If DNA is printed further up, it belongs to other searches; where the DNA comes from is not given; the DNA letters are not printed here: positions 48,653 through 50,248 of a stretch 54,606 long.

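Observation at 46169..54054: Operon-like array of six diverged tandem paralogs of a secreted ceramidase-like metallohydrolase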

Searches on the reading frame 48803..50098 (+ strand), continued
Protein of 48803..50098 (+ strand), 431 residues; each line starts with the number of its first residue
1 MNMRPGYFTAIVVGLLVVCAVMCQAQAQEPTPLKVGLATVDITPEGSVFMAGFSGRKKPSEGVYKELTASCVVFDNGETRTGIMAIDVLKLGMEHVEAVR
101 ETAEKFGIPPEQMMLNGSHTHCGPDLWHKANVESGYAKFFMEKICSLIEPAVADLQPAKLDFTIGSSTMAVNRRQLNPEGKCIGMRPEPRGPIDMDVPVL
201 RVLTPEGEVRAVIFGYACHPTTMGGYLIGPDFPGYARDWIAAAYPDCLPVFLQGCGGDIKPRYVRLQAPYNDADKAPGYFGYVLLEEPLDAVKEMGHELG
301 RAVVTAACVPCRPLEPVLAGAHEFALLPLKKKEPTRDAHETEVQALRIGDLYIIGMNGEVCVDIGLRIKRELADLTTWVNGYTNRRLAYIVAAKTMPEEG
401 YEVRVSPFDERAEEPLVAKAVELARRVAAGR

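Call 65: find_encoding_contigs(protein=P0295, flank=10000, max_places=2)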
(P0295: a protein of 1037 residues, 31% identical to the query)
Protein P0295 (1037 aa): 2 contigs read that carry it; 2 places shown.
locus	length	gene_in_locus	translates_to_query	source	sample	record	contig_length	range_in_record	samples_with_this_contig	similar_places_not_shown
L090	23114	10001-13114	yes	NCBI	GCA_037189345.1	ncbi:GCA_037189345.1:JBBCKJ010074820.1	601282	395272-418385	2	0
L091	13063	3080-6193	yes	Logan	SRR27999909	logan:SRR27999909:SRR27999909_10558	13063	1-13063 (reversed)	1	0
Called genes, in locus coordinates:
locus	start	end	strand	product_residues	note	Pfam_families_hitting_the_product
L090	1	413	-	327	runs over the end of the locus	PF01571:GCV_T (faint), PF08669:GCV_T_C (faint)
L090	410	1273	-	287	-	PF02826:2-Hacid_dh_C (weak), PF03446:NAD_binding_2, PF14833:NAD_binding_11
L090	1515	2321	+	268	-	-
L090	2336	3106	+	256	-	-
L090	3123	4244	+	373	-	PF00356:LacI, PF00532:Peripla_BP_1 (weak), PF13377:Peripla_BP_3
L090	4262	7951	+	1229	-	PF21345:PcRGLX_2nd (faint), PF19501:PcRGLX_1st, PF21346:PcRGLX_3rd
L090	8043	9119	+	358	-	PF00356:LacI, PF13377:Peripla_BP_3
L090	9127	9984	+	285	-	-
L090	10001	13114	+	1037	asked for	PF07940:Hepar_II_III_C (weak)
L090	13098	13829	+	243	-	-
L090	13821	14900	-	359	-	PF00392:GntR, PF13377:Peripla_BP_3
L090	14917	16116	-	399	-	PF03616:Glt_symporter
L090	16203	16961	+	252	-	PF04794:YdjC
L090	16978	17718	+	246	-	-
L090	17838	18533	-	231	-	PF00977:His_biosynth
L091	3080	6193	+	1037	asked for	PF07940:Hepar_II_III_C (weak)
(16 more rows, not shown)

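Call 67: search_protein_families(library=pfam, proteins=[L072:1380-3134:-, L072:3304-6474:+, L072:6489-8255:+, L072:11598-12518:+, L072:12508-13293:+, L072:16066-17454:+, L047:6372-7715:+, L047:9399-12584:+, L051:15536-16510:+, L051:16458-17282:+], max_evalue=0.0001)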
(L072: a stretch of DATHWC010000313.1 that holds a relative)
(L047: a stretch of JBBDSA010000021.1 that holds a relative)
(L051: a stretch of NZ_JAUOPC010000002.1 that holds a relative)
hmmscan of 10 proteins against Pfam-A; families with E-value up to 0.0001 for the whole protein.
L072:1380-3134:- (584 aa): 2 families
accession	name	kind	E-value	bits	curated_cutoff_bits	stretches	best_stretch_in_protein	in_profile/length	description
PF13385.13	Laminin_G_3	-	2.2e-16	60.8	27.6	1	498-576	72-151/151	Concanavalin A-like lectin/glucanases superfamily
PF07953.20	Toxin_R_bind_N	-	2.7e-06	27.6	23.8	0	66-173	2-107/191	Clostridium neurotoxin, N-terminal receptor binding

L072:3304-6474:+ (1056 aa): 3 families
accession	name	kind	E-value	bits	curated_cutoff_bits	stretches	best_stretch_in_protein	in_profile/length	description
PF13715.12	CarbopepD_reg_2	-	8.7e-22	77.4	32.2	1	56-138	1-88/88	CarboxypepD_reg-like domain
PF07715.20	Plug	-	2e-15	57.6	23.9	1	146-252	2-107/107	TonB-dependent Receptor Plug Domain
PF13620.12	CarboxypepD_reg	-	1.3e-10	41.9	32.3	1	55-126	1-81/82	Carboxypeptidase regulatory-like domain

L072:6489-8255:+ (588 aa): 2 families
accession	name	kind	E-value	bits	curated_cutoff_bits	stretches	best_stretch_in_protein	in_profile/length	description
PF07980.17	SusD_RagB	-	3.1e-31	109.5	23.1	1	253-574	2-297/297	SusD family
PF14322.12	SusD-like_3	-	7.4e-13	49.6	27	1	43-216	19-191/191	Starch-binding associating with outer membrane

L072:11598-12518:+ (306 aa): 1 family
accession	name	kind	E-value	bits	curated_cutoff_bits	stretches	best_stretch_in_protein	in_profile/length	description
PF04909.20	Amidohydro_2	-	7.9e-21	75.5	26.4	1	53-266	1-246/289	Amidohydrolase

L072:12508-13293:+ (261 aa): 0 families

L072:16066-17454:+ (462 aa): 2 families
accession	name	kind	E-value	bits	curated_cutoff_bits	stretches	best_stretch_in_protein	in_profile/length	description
PF01041.23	DegT_DnrJ_EryC1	-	6.3e-90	302.4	19.8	1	71-393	5-323/360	DegT/DnrJ/EryC1/StrS aminotransferase family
PF01053.26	Cys_Met_Meta_PP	-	6.4e-08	32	27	1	85-215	45-175/381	Cys/Met metabolism PLP-dependent enzyme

L047:6372-7715:+ (447 aa): 2 families
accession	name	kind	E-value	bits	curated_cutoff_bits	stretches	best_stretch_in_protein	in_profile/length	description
PF01041.23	DegT_DnrJ_EryC1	-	1.3e-91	307.9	19.8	1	59-381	5-323/360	DegT/DnrJ/EryC1/StrS aminotransferase family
PF01053.26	Cys_Met_Meta_PP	-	3.4e-09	36.2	27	1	73-208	45-180/381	Cys/Met metabolism PLP-dependent enzyme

L047:9399-12584:+ (1061 aa): 3 families
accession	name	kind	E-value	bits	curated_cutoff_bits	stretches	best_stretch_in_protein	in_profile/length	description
PF13715.12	CarbopepD_reg_2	-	8.5e-21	74.2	32.2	1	69-151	1-88/88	CarboxypepD_reg-like domain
PF07715.20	Plug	-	1.9e-18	67.3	23.9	1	159-265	2-107/107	TonB-dependent Receptor Plug Domain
PF13620.12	CarboxypepD_reg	-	1.2e-10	42.1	32.3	1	68-138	1-78/82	Carboxypeptidase regulatory-like domain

L051:15536-16510:+ (324 aa): 1 family
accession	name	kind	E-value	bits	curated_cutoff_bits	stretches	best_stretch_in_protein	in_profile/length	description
PF04909.20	Amidohydro_2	-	6.1e-19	69.3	26.4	1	70-283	1-246/289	Amidohydrolase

L051:16458-17282:+ (274 aa): 1 family
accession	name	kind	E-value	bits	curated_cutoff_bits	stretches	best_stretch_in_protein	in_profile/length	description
PF04909.20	Amidohydro_2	-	7.2e-07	29.7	26.4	1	57-274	56-289/289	Amidohydrolase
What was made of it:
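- In Bacteroidota the pair sits in SusC/SusD uptake loci, which are catabolic (call 67).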

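Call 76: predict_structure(alignment_id=A5)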
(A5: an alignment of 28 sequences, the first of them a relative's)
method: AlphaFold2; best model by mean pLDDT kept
length: 1022 residues; sequences in the alignment: 28
mean_pLDDT: 88.9   pTM: 0.85
mean pLDDT of the five models: 88.9, 88.6, 86.9, 84.7, 84.0
residues with pLDDT >= 90: 663; 70-90: 285; 50-70: 58; < 50: 16
segments of 3 or more residues with pLDDT < 50: 10-21
pLDDT, mean of each block of 10 residues (from residue 1): 51 42 74 93 94 93 94 90 96 92 87 80 91 92 94 92 92 89 95 91 90 96 97 97 90 89 90 97 96 91 89 96 97 87 90 96 92 89 85 79 93 92 90 92 86 69 91 91 94 93 73 91 67 67 75 85 93 96 90 97 95 96 89 87 90 87 64 76 92 93 92 94 84 78 95 96 95 93 91 95 92 92 95 94 91 95 93 93 94 94 92 92 92 91 79 92 94 67 91 94 95 94 83
secondary structure, 60 per line:
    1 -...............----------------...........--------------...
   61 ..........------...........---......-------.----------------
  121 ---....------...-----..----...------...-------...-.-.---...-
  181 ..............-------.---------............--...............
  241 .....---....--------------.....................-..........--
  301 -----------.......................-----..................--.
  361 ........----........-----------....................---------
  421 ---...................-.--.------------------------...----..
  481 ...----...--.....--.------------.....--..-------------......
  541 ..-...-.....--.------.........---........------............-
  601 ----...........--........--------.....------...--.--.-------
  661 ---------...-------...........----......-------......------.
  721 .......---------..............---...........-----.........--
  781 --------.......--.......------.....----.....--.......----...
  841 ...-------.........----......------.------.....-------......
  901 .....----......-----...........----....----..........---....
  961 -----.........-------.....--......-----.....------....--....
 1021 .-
elements in order (helices of 4 or more, strands of 3 or more residues): H2-16 H33-43 H58-70 H77-87 H91-96 E124-127 E134-136 E148-150 E157-159 E167-169 E177-179 H181-194 H212-223 H226-245 H267-287 H289-298 H312-334 H340-357 H360-368 H373-380 H392-411 H424-442 E472-474 E479-483 E493-497 E513-517 H535-542 E548-552 E562-570 E574-581 E588-599 E605-615 E618-625 E634-638 E645-647 E683-690 E695-700 E708-713 E720-727 E737-746 H747-750 E754-764 E770-778 E789-795 E798-804 E811-815 E820-824 E827-833 E838-843 E851-859 E864-869 E883-887 E895-905 E910-915 E921-931 E936-939 H944-953 E957-960 E966-974 E982-986 H989-994 E1000-1004 E1011-1014 E1017-1021
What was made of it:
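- Closest known: Heparinase II/III / PL17 alginate-lyase-type proteins. Different: About 300 residues longer than PL17 enzymes, with extra N- and C-terminal beta domains (call 76).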

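Call 79: fold_search(model_id=the predicted structure, library=pdb)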
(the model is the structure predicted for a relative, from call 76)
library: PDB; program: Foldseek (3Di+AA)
matches with E <= 10: 508; with E <= 0.001: 42
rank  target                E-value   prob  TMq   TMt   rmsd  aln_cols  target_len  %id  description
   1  8bdd_A                2.3e-22  1.00  0.50  0.69   5.8       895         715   14  Crystal structure of Bacteroides ovatus CP926 PL17 alginate lyase (released 2023-08-30)
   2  7bjt_A                3.4e-22  1.00  0.45  0.62   5.6       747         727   14  Structure-function analysis of a new PL17 oligoalginate lyase from the marine bacterium Zobellia galactanivorans DsijT (released 2021-07-14)
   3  4ok4_A                9.0e-22  1.00  0.45  0.64   5.8       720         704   16  Crystal Structure of Alg17c Mutant H202L (released 2014-01-29)
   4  4ok2_B                1.0e-21  1.00  0.46  0.64   5.5       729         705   16  Crystal Structure of Alg17c Mutant Y258A (released 2014-01-29)
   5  9irq_A                1.2e-21  1.00  0.46  0.64   7.1       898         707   15  Alginate lyase (Microbulbifer sp. ALW1) (released 2025-01-22)
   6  4ojz_B                1.6e-21  1.00  0.45  0.64   5.6       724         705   16  Crystal Structure of Alg17c Mutant Y258A Complexed with Alginate Trisaccharide (released 2014-01-29)
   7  4ok4_B                1.6e-21  1.00  0.45  0.64   5.7       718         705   16  Crystal Structure of Alg17c Mutant H202L (released 2014-01-29)
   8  4nei_A                7.8e-21  1.00  0.46  0.64   5.6       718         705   16  Alg17c PL17 Family Alginate Lyase (released 2014-01-29)
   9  4ojz_A                8.2e-21  1.00  0.45  0.64   5.9       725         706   16  Crystal Structure of Alg17c Mutant Y258A Complexed with Alginate Trisaccharide (released 2014-01-29)
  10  7bm6_A                3.1e-20  1.00  0.44  0.60   6.5       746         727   14  Structure-function analysis of a new PL17 oligoalginate lyase from the marine bacterium Zobellia galactanivorans DsijT (released 2021-07-14)
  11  9vtk                  8.6e-19  1.00  0.50  0.62   7.8       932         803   14  Structure of the family PL40 Ulvan Lyase Uly1040 (released 2025-12-24)
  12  6jp4_A                1.1e-14  1.00  0.44  0.56  11.5      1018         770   12  Crystal structure of the catalytic domain of a multi-domain alginate lyase Dp0100 from thermophilic bacterium Defluvii (released 2019-10-30)
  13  4mmi                  1.4e-14  1.00  0.40  0.61   7.5       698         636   11  Crystal structure of heparan sulfate lyase HepC mutant from Pedobacter heparinus (released 2014-01-29)
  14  6ljl_A                3.6e-14  1.00  0.28  0.33  14.5       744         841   11  Crystal Structure of exoHep-Y390A/H555A complexed with a tetrasaccharide substrate (released 2020-12-23)
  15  6lja_A                6.2e-14  1.00  0.31  0.37  14.8       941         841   10  Crystal Structure of exoHep from Bacteroides intestinalis DSM 17393 complexed with disaccharide product (released 2020-12-23)
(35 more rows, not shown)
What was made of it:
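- Closest known: Heparinase II/III / PL17 alginate-lyase-type proteins. Same: Foldseek hits PL17 8bdd at 2.3e-22 (TM 0.69 on the target), then PL40, PL12, PL15 and PL21 (call 79).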

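Call 92: list_cluster_members(proteins=[P0001, P0270])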
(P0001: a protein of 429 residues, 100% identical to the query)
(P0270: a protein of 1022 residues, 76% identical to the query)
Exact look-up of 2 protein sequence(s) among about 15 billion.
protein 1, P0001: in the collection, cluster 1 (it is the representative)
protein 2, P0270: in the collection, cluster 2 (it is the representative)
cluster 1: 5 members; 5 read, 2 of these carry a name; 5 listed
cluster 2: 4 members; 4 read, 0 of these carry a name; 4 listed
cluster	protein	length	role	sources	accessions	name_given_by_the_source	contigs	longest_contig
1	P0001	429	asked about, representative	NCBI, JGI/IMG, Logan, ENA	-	-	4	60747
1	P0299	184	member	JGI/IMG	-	hypothetical protein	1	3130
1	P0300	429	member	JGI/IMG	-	neutral ceramidase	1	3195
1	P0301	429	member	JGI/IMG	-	-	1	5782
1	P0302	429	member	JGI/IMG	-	-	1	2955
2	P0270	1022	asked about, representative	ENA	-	-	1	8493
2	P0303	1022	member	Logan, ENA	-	-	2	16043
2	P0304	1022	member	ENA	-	-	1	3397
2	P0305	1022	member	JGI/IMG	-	-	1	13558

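Call 93: find_encoding_contigs(protein=P0270, flank=10000, max_places=3)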
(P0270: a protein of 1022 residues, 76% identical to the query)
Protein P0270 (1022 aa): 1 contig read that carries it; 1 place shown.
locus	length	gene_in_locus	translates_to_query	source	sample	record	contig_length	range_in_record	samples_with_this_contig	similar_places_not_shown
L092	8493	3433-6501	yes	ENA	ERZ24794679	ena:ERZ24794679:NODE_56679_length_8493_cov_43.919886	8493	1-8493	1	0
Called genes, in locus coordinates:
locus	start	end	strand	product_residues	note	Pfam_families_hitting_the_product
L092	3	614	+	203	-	?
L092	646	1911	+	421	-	PF04734:Ceramidase_alk (weak)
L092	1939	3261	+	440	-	PF04734:Ceramidase_alk (faint)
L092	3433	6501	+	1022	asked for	-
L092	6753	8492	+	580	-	?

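Call 94: find_encoding_contigs(protein=P0269, flank=10000, max_places=3)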
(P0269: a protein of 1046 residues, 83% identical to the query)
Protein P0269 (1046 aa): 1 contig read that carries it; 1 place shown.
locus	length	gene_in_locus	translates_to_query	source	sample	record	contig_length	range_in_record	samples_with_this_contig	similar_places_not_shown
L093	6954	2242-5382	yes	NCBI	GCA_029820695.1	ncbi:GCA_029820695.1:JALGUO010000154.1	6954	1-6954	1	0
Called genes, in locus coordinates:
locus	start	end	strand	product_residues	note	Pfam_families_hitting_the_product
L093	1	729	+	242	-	?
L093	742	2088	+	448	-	PF04734:Ceramidase_alk (faint)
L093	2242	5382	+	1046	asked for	-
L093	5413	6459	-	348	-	-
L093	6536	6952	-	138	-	?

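Call 96: search_protein_families(library=pfam, proteins=[L092:6753-8492:+, L093:5413-6459:-, L008:16139-17986:-, L013:6923-8953:-, L083:6317-8395:+], max_evalue=0.01)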
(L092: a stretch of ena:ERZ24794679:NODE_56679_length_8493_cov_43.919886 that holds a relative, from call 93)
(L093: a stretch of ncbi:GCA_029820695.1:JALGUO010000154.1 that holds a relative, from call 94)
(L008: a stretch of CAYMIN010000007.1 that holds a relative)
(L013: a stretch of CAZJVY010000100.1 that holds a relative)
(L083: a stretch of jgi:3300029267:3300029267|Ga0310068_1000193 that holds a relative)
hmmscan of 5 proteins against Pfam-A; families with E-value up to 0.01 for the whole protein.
L092:6753-8492:+ (580 aa): 5 families
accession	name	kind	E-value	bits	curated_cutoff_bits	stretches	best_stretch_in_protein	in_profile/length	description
PF13229.12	Beta_helix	-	9.9e-24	84.2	25.9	2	115-272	13-149/158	Right handed beta helix region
PF08480.16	Disaggr_assoc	-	9.7e-13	48.9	22.6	1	357-421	136-194/194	Disaggregatase related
PF07602.17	DUF1565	-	5.6e-10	39.4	20.3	1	78-178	71-170/257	Protein of unknown function (DUF1565)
PF00041.27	fn3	-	1.4e-05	25.6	25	1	461-542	2-78/84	Fibronectin type III domain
PF02415.23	Chlam_PMP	-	0.00025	21.4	20.6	0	278-293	3-18/19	Chlamydia polymorphic membrane protein (Chlamydia_PMP) repeat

L093:5413-6459:- (348 aa): 0 families

L008:16139-17986:- (615 aa): 1 family
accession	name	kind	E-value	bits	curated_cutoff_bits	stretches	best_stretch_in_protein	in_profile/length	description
PF21959.2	DUF6923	-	0.00097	19.4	27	0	147-249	57-158/234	Repeat of unknown function (DUF6923)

L013:6923-8953:- (676 aa): 2 families
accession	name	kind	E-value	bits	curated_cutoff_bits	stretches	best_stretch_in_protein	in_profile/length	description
PF21959.2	DUF6923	-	6.3e-06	26.6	27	1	153-271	46-167/234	Repeat of unknown function (DUF6923)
PF08450.18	SGL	-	0.00035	20.7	26.3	0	145-205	45-104/246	SMP-30/Gluconolactonase/LRE-like region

L083:6317-8395:+ (692 aa): 2 families
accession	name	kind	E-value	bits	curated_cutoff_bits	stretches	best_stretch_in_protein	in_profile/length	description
PF04389.22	Peptidase_M28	-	9.4e-15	55.3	21.3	1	246-446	2-190/193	Peptidase family M28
PF16254.10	DUF4910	-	5e-05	22.7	26.6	1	241-443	54-235/247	Domain of unknown function (DUF4910)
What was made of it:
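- A secreted beta-helix protein follows the partner in L092 (call 96).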
